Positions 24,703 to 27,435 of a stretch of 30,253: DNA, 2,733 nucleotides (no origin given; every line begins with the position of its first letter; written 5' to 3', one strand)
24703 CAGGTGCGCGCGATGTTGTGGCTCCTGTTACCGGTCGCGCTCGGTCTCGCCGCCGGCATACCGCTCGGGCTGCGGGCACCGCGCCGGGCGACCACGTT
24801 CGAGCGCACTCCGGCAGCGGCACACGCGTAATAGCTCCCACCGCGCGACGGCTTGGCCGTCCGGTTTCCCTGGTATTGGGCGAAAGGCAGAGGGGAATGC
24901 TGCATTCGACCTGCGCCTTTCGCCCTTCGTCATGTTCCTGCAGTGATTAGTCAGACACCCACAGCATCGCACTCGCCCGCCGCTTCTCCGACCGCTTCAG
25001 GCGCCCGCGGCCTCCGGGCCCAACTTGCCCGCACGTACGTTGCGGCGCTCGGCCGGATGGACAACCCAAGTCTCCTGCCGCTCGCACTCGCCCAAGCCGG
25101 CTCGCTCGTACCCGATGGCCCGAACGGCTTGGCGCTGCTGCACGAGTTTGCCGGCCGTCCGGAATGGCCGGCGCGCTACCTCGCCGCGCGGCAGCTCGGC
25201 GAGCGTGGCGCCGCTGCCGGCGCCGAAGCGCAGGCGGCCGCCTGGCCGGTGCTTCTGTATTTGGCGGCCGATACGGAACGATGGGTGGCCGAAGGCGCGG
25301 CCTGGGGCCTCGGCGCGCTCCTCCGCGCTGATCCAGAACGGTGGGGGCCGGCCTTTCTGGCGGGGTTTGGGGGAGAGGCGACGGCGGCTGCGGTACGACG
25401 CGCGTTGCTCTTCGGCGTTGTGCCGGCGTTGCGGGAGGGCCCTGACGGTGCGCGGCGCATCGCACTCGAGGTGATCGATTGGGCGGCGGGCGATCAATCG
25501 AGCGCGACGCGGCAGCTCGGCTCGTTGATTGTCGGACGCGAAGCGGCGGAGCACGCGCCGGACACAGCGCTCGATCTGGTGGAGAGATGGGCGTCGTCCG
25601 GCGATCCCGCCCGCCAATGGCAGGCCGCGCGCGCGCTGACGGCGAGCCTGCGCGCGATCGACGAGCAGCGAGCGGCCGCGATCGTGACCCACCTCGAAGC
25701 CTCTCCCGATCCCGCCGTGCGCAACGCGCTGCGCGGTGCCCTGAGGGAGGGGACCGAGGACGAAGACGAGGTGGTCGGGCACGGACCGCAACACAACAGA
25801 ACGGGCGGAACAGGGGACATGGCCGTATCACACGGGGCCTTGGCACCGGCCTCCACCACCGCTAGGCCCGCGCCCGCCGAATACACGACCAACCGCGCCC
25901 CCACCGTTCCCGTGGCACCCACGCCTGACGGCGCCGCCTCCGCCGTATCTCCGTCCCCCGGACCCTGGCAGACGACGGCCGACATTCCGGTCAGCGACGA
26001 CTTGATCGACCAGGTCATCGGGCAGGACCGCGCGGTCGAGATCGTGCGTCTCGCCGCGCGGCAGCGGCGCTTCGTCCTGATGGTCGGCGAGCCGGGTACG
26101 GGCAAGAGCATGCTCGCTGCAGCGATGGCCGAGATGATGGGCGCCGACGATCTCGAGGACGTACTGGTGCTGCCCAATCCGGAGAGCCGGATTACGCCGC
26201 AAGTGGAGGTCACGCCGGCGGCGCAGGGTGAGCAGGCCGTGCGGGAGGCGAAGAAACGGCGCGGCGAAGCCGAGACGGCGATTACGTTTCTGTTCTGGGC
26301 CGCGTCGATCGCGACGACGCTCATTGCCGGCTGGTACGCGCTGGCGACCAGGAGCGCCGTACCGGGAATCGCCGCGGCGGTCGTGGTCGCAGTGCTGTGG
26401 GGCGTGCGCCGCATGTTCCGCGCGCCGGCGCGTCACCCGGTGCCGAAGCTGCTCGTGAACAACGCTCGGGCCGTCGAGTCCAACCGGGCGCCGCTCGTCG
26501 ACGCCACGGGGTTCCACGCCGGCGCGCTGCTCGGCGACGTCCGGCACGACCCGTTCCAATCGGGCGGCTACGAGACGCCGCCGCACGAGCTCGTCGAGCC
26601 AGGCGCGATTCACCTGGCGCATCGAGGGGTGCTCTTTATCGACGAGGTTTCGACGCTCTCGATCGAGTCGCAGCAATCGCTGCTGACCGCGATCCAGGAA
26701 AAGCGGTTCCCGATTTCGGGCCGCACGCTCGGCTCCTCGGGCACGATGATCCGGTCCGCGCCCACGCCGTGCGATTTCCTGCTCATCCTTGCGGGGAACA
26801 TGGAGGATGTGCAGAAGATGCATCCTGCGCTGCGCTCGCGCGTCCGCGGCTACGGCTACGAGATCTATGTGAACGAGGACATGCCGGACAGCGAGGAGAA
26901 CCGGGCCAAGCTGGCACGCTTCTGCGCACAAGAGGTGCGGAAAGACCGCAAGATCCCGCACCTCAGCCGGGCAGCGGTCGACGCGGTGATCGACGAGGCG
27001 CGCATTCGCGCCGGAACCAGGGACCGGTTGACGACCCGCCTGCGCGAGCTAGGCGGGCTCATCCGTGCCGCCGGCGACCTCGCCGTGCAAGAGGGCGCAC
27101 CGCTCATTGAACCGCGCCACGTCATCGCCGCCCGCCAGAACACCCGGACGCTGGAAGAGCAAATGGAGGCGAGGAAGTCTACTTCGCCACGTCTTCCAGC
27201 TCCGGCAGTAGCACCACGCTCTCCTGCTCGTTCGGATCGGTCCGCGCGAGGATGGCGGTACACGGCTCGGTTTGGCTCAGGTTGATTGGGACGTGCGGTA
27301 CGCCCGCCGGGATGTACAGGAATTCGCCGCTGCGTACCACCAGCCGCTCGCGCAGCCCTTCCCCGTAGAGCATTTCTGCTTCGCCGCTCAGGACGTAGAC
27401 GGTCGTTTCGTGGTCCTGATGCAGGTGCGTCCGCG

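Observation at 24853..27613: HEAT-like repeat domain fused to an archaeal-type membrane-inserted LonB AAA+ module with no protease domain; 3' end overlaps the convergent cupin gene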

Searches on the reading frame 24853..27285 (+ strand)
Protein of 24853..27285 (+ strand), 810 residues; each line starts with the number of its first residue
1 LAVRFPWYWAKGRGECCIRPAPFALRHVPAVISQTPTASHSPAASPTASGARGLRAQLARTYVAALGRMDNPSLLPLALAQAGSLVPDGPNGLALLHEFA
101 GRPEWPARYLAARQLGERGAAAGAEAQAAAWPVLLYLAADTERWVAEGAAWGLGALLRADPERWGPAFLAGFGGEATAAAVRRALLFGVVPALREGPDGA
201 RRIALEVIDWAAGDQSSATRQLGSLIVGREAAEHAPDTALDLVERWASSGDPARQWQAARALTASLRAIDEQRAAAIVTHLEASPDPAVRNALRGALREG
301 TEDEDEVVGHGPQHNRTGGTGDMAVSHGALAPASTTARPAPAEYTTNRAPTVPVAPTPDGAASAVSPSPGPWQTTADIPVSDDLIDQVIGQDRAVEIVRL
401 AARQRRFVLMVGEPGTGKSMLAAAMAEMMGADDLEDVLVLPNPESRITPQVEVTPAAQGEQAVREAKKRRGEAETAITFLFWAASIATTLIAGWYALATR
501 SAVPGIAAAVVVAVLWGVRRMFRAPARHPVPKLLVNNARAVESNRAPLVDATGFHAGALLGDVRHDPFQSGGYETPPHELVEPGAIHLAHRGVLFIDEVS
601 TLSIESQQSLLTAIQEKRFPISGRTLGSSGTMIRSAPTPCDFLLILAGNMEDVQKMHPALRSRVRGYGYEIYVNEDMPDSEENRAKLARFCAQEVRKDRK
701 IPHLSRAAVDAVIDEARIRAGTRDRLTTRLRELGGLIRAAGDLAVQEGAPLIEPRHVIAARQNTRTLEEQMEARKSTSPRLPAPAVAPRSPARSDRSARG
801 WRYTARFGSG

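Call 3: search_protein_families(library=pfam, proteins=[window:24853-27285:+], max_evalue=0.1)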
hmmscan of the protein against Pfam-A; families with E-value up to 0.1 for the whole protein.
window:24853-27285:+ (810 aa): 26 families (the best 25 are shown)
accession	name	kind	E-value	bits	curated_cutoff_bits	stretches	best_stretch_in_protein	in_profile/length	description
PF01078.27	Mg_chelatase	-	1.4e-14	54.5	20.3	2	386-436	3-53/207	Magnesium chelatase, subunit ChlI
PF00158.32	Sigma54_activat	-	9.3e-12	45.4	20.2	2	583-621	86-124/168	Sigma-54 interaction domain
PF07728.20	AAA_5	-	1.1e-10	42.2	22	2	577-663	57-138/139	AAA domain (dynein-related subfamily)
PF20436.4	LonB_AAA-LID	-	3.7e-08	33.7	22.4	1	703-763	1-61/65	Archaeal LonB, AAA+ ATPase LID domain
PF00004.35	AAA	-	2e-06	28.7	21.2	1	408-432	1-25/131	ATPase family associated with various cellular activities (AAA)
PF06068.19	TIP49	-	3.7e-06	26.8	23.8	1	383-432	25-77/347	TIP49 P-loop domain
PF13245.12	AAA_19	-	1.7e-05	25.4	25.1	1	401-617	7-117/134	AAA domain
PF20030.5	bpMoxR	-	1.8e-05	24.3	27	1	382-438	8-64/205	MoxR domain in the MoxR-vWA-beta-propeller ternary systems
PF00493.29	MCM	-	2.6e-05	23.9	23.3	1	580-618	111-149/224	MCM P-loop domain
PF13646.12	HEAT_2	-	9e-05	23.1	27.7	2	229-297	22-87/88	HEAT repeats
PF13604.12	AAA_30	-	0.00014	22.1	27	1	391-484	6-81/191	AAA domain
PF05496.18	RuvB_N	-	0.00022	21.4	27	0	386-431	7-59/159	Holliday junction DNA helicase RuvB P-loop domain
PF13401.12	AAA_22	-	0.00031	21.5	27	1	404-432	4-32/130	AAA domain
PF14532.12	Sigma54_activ_2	-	0.00088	20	25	0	400-431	16-47/138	Sigma-54 interaction domain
PF13654.12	AAA_32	-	0.00093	19.6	21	1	545-653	2-112/133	LonB-like, AAA domain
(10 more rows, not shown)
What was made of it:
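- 25009..25752 (+): N-terminal HEAT-like repeat (AlkD-like) alpha-solenoid domain. Likely a cytoplasmic docking/adaptor domain. Weak Pfam HEAT_2 (call 3).
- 25966..27162 (+): Archaeal-type LonB AAA+ module including the lid. Walker A 26086-26109, pore loop-1 26521-26595, Walker B 26626-26646, sensor-1 26782-26799, Arg finger region 26821-26850, sensor-2 27037-27078. The conserved sequence ends at TLEEQ 27148-27162. LonB_AAA-LID Pfam hit (call 3).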

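Call 4: search_protein_families(library=ncbifam, proteins=[window:24853-27285:+], max_evalue=0.1)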
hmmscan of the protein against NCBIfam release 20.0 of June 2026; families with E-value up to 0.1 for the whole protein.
window:24853-27285:+ (810 aa): 53 families (the best 25 are shown)
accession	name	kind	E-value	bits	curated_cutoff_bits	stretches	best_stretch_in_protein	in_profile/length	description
TIGR00764.1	lon_rel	equivalog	1e-146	490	516.6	1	372-772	4-399/608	ATP-dependent protease LonB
NF038308.1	RNA_repair_RtcR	equivalog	5.7e-13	48.6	650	2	583-623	271-311/530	RNA repair transcriptional activator RtcR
TIGR00368.1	TIGR00368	hypoth_equivalog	1.1e-09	37.4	362.4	2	377-429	184-235/499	YifB family Mg chelatase-like AAA ATPase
TIGR02329.1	propionate_PrpR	equivalog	1.8e-07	30.2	499.2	2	382-431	212-261/526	propionate catabolism operon regulatory protein PrpR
NF007365.0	PRK09862.1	equivalog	2.8e-07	29.5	530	1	381-430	187-235/506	YifB family Mg chelatase-like AAA ATPase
TIGR02903.1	spore_lon_C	equivalog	5.7e-07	28.4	678.8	1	559-676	232-357/615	Lon family ATP-dependent protease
TIGR01817.1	nifA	equivalog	5.4e-06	25.4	528.85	1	392-426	206-240/534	nif-specific transcriptional activator NifA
NF041552.1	TF_PrdR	equivalog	2.6e-05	22.8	795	1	583-618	354-389/577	sigma-54 dependent transcriptional regulator PrdR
TIGR02915.1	PEP_resp_reg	equivalog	4.4e-05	22.5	502.6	1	583-617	226-260/445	PEP-CTERM-box response regulator transcription factor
NF011953.0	PRK15424.1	equivalog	6e-05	21.8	703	0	385-427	218-264/538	propionate catabolism operon regulatory protein PrpR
NF051870.1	NAssimRespRegNtrX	equivalog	6.6e-05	22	600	1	572-622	212-261/452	nitrogen assimilation response regulator NtrX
NF003451.0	PRK05022.1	equivalog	9.3e-05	21.3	476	1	584-617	278-311/512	nitric oxide reductase transcriptional regulator NorR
NF049963.1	RespRegFlgRCampy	domain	0.00011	21.2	750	1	583-623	221-261/429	fla regulon two-component system response regulator FlgR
NF008485.2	PRK11388.1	equivalog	0.00017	20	551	0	581-615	414-448/643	dihydroxyacetone kinase operon transcriptional regulator DhaR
TIGR02902.1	spore_lonB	equivalog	0.00018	20.3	723.3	1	556-664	140-255/531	ATP-dependent protease LonB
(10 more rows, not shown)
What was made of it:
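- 25966..27162 (+): TIGR00764 at 1e-146 (call 4).
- On Archaeal-type LonB protease (TIGR00764 / MEROPS S16 LonB): TIGR00764 positions 4-399 matched at 1e-146 (call 4). Profile positions 400-608 are unmatched (call 4). 490 bits against a cut-off of 516.6 (call 4).
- Checked: That is below the 516.6-bit cut-off because the protease half is missing (call 4).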

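Call 5: find_homologous_proteins(query=window:24853-27285:+, max_evalue=0.00001)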
Query window:24853-27285:+ (810 aa): 47 proteins with E <= 0.00001 among 8000 candidates.
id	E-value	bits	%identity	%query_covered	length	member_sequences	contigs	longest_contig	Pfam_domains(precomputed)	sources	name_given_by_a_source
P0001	0.0e+0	1622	100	92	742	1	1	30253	PF20030.6,PF00158.33,PF20436.5,PF06068.20,PF13245.13,PF00493.30,PF00004.36,PF07728.21,PF01078.28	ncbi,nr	ncbi:MAG: AAA family ATPase [Chloroflexi bacterium]|nr:AAA family ATPase [Chloroflexota bacterium]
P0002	0.0e+0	1075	69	94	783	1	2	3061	PF20030.6,PF00158.33,PF20436.5,PF06068.20,PF13245.13,PF00493.30,PF00004.36,PF13401.13,PF07728.21,PF01078.28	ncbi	ncbi:MAG: ATP-binding protein, partial [Chloroflexota bacterium]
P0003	0.0e+0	1070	63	90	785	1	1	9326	PF00158.33,PF20436.5,PF06068.20,PF00004.36,PF07728.21,PF01078.28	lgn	-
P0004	0.0e+0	1065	70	90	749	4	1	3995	PF20030.6,PF00158.33,PF20436.5,PF06068.20,PF00493.30,PF00004.36,PF07728.21,PF01078.28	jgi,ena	-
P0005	0.0e+0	1065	69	93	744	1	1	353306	PF20030.6,PF00158.33,PF20436.5,PF06068.20,PF00004.36,PF07728.21,PF01078.28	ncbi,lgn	-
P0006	0.0e+0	1033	66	94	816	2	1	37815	PF20030.6,PF00158.33,PF20436.5,PF06068.20,PF00004.36,PF07728.21,PF01078.28,PF13646.13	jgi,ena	-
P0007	0.0e+0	1021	79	51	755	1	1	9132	PF20030.6,PF00158.33,PF20436.5,PF06068.20,PF13245.13,PF00493.30,PF00004.36,PF07728.21,PF01078.28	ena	-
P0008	4.3e-292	989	68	90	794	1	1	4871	PF20030.6,PF00158.33,PF20436.5,PF06068.20,PF13245.13,PF00493.30,PF00004.36,PF13401.13,PF05496.19,PF07728.21,PF01078.28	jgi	jgi:Lon-like ATP-dependent protease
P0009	1.4e-291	988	66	88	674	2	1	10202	PF20030.6,PF00158.33,PF20436.5,PF06068.20,PF13245.13,PF00004.36,PF07728.21,PF01078.28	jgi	-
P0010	8.3e-284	962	66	89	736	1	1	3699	PF20030.6,PF00158.33,PF20436.5,PF06068.20,PF00493.30,PF00004.36,PF07728.21,PF01078.28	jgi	jgi:lon-related putative ATP-dependent protease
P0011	1.1e-275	935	62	91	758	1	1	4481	PF20030.6,PF00158.33,PF20436.5,PF13604.13,PF00004.36,PF07728.21,PF01078.28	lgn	-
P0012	2.1e-212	726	78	51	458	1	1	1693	PF20030.6,PF00158.33,PF20436.5,PF06068.20,PF13245.13,PF00493.30,PF00004.36,PF07728.21,PF01078.28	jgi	jgi:Lon-like ATP-dependent protease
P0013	1.1e-209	717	78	51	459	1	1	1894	PF20030.6,PF00158.33,PF20436.5,PF06068.20,PF00493.30,PF00004.36,PF07728.21,PF01078.28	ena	-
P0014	1.0e-203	697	52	90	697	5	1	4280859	PF00158.33,PF13245.13,PF00493.30,PF00004.36,PF13401.13,PF07728.21,PF01078.28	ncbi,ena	-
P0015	8.1e-202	691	51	89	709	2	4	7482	PF00158.33,PF20436.5,PF06068.20,PF00493.30,PF00004.36,PF07728.21,PF01078.28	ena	-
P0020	2.0e-174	600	61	49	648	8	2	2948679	PF20030.6,PF13654.13,PF00158.33,PF20436.5,PF06068.20,PF13604.13,PF00493.30,PF00004.36,PF13401.13,PF07728.21,PF01078.28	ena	-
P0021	2.2e-174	600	65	49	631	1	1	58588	PF00158.33,PF20436.5,PF13604.13,PF13245.13,PF00004.36,PF07728.21,PF01078.28,PF13646.13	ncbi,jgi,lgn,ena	-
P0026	1.5e-155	538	59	51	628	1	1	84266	PF00158.33,PF20436.5,PF13604.13,PF13245.13,PF00493.30,PF00004.36,PF13401.13,PF07728.21,PF01078.28,PF13646.13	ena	-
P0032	2.3e-121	425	50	50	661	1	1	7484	PF13654.13,PF00158.33,PF20436.5,PF05362.20,PF00493.30,PF00004.36,PF13401.13,PF07728.21,PF01078.28,PF13541.13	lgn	-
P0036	1.9e-114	402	50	49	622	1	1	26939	PF00158.33,PF20436.5,PF13245.13,PF05362.20,PF00493.30,PF00004.36,PF13401.13,PF07728.21,PF01078.28,PF13541.13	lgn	-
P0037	4.3e-114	401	47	51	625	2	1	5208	PF20030.6,PF00158.33,PF20436.5,PF05362.20,PF00493.30,PF00004.36,PF13401.13,PF07728.21,PF01078.28,PF13541.13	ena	-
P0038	8.7e-114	400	48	49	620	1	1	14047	PF20030.6,PF00158.33,PF20436.5,PF05362.20,PF00004.36,PF13401.13,PF05496.19,PF07728.21,PF01078.28,PF13541.13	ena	-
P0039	2.8e-110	388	49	49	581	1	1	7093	PF13654.13,PF00158.33,PF20436.5,PF05362.20,PF00493.30,PF00004.36,PF13401.13,PF07728.21,PF01078.28,PF13541.13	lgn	-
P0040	1.6e-109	386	48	50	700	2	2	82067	PF13654.13,PF00158.33,PF20436.5,PF05362.20,PF00493.30,PF00004.36,PF13401.13,PF05496.19,PF07728.21,PF01078.28,PF13191.13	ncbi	-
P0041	2.2e-109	385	48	49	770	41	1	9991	PF13654.13,PF00158.33,PF20436.5,PF13245.13,PF05362.20,PF00493.30,PF00004.36,PF05496.19,PF07728.21,PF01078.28,PF13541.13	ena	-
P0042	4.3e-109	384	47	49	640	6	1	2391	PF00158.33,PF20436.5,PF05362.20,PF00493.30,PF13401.13,PF07728.21,PF01078.28,PF13541.13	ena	-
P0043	2.6e-108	382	57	31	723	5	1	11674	PF13654.13,PF00158.33,PF20436.5,PF05362.20,PF00493.30,PF00004.36,PF05496.19,PF07728.21,PF01078.28,PF13541.13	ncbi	-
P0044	5.7e-108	381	45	49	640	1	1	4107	PF00158.33,PF20436.5,PF05362.20,PF00493.30,PF00004.36,PF13401.13,PF07728.21,PF01078.28,PF13541.13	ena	-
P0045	1.9e-106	376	54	31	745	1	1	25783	PF20436.5,PF00493.30,PF00004.36,PF13401.13,PF05496.19,PF14532.13,PF07728.21,PF13191.13,PF13541.13,PF00158.33,PF05362.20,PF01078.28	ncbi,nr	ncbi:MAG: ATP-dependent protease LonB [Candidatus Micrarchaeota archaeon]|nr:ATP-dependent protease 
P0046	1.1e-96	343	46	49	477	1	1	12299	PF00158.33,PF00493.30,PF00004.36,PF13401.13,PF07728.21,PF01078.28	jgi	jgi:lon-related putative ATP-dependent protease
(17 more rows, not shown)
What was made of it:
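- The sequence comes from a MAG (call 5).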

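Call 8: find_encoding_contigs(protein=P0001, flank=10000, max_places=3)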
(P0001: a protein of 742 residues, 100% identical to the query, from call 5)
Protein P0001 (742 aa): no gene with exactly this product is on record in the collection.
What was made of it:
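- Tried and rejected: find_encoding_contigs for P0001 returned nothing on record (call 8).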

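Call 9: find_encoding_contigs(protein=P0005, flank=10000, max_places=3)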
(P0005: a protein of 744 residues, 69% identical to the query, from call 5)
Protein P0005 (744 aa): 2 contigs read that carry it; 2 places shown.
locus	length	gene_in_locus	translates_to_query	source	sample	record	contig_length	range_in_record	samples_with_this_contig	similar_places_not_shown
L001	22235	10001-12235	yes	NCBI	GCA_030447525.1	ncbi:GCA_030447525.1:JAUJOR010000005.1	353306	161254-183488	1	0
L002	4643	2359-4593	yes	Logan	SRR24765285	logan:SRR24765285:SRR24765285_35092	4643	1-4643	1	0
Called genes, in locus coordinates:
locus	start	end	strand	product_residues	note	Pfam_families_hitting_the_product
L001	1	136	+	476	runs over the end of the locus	PF00551:Formyl_trans_N, PF02911:Formyl_trans_C (weak), PF00378:ECH_1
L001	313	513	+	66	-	-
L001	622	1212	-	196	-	PF02371:Transposase_20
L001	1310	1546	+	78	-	PF15919:HicB_lk_antitox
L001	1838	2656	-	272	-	PF13610:DDE_Tnp_IS240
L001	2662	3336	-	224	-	-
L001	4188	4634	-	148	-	PF00355:Rieske (weak)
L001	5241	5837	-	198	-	-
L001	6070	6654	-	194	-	-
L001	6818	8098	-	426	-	-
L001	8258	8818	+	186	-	-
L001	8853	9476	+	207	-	-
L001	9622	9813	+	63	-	-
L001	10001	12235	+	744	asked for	PF01078:Mg_chelatase, PF06068:TIP49 (faint), PF20030:bpMoxR (faint), PF00004:AAA (faint), PF07728:AAA_5 (faint), PF00158:Sigma54_activat (weak), PF20436:LonB_AAA-LID (weak)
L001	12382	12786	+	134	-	-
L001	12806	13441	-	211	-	PF13628:DUF4142, PF03713:DUF305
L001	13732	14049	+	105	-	-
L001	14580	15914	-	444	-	-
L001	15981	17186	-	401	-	PF02492:cobW, PF07683:CobW_C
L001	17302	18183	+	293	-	-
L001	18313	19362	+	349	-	-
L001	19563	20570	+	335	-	-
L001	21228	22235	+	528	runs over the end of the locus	PF00496:SBP_bac_5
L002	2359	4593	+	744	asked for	PF01078:Mg_chelatase, PF06068:TIP49 (faint), PF20030:bpMoxR (faint), PF00004:AAA (faint), PF07728:AAA_5 (faint), PF00158:Sigma54_activat (weak), PF20436:LonB_AAA-LID (weak)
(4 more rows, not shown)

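Call 10: find_encoding_contigs(protein=P0014, flank=8000, max_places=2)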
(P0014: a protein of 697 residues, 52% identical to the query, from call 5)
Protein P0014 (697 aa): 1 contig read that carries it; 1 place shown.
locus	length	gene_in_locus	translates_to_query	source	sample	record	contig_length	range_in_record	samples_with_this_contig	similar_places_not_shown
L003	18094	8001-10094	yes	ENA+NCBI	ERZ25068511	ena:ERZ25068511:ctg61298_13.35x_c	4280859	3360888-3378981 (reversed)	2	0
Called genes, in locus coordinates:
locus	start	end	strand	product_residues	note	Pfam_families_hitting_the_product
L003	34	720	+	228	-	-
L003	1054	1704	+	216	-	PF03167:UDG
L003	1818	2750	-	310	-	PF01149:Fapy_DNA_glyco, PF06831:H2TH, PF06827:zf-FPG_IleRS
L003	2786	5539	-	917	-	PF02739:5_3_exonuc_N, PF01367:5_3_exonuc, PF01612:DNA_pol_A_exo1 (weak), PF22619:DNA_polI_exo1, PF00476:DNA_pol_A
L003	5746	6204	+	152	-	PF01475:FUR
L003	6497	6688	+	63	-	-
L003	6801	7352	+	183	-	-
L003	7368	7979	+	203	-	-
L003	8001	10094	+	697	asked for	PF00493:MCM (faint), PF01078:Mg_chelatase, PF13245:AAA_19 (faint), PF00004:AAA (faint), PF13401:AAA_22 (faint), PF00158:Sigma54_activat (weak), PF07728:AAA_5 (weak)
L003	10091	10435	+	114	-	-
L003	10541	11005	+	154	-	PF01475:FUR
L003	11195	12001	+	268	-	PF01891:CbiM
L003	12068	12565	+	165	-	PF02553:CbiN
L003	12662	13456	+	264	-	PF02361:CbiQ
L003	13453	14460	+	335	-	PF00005:ABC_tran, PF13304:AAA_21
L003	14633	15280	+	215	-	-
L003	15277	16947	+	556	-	-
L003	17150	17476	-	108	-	-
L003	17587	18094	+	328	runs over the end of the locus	PF27225:AF_1859_N, PF10040:CRISPR_Cas6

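Call 11: find_encoding_contigs(protein=P0020, flank=8000, max_places=2)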
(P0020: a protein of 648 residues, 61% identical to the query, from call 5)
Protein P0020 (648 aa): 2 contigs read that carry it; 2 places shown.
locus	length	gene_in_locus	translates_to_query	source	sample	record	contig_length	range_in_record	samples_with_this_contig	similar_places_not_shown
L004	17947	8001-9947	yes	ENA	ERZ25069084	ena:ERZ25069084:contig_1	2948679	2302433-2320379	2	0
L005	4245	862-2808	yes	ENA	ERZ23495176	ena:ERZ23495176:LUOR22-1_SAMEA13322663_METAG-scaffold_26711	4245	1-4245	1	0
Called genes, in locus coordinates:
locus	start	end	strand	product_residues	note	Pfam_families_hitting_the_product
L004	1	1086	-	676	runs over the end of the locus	PF05378:Hydant_A_N, PF01968:Hydantoinase_A, PF19278:Hydant_A_C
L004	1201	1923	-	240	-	PF17645:Amdase, PF01177:Asp_Glu_race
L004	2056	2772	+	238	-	PF13483:Lactamase_B_3, PF00753:Lactamase_B, PF12706:Lactamase_B_2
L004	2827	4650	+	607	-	PF02129:Peptidase_S15, PF08530:PepX_C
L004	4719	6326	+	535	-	PF00005:ABC_tran, PF02463:SMC_N (faint), PF13304:AAA_21 (faint), PF13604:AAA_30 (faint), PF12848:ABC_tran_Xtn, PF00005:ABC_tran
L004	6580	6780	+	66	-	PF09489:CbtB (weak)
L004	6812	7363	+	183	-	-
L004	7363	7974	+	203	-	-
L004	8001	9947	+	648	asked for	PF06068:TIP49 (faint), PF00493:MCM (faint), PF01078:Mg_chelatase, PF13604:AAA_30 (faint), PF20030:bpMoxR (faint), PF00158:Sigma54_activat (weak), PF13654:AAA_32 (weak), PF20436:LonB_AAA-LID, +3 more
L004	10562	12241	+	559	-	PF02776:TPP_enzyme_N, PF00205:TPP_enzyme_M, PF02775:TPP_enzyme_C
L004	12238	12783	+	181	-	PF01842:ACT, PF22629:ACT_AHAS_ss, PF13710:ACT_5, PF10369:ALS_ss_C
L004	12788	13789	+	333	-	PF02826:2-Hacid_dh_C (weak), PF03446:NAD_binding_2 (weak), PF03807:F420_oxidored (weak), PF07991:KARI_N, PF01450:KARI_C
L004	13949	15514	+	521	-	PF00682:HMGL-like, PF22617:HCS_D2, PF08502:LeuA_dimer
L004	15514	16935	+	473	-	PF00330:Aconitase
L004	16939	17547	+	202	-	PF00694:Aconitase_C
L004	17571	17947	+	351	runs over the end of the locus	PF00180:Iso_dh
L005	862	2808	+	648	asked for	PF06068:TIP49 (faint), PF00493:MCM (faint), PF01078:Mg_chelatase, PF13604:AAA_30 (faint), PF20030:bpMoxR (faint), PF00158:Sigma54_activat (weak), PF13654:AAA_32 (weak), PF20436:LonB_AAA-LID, +3 more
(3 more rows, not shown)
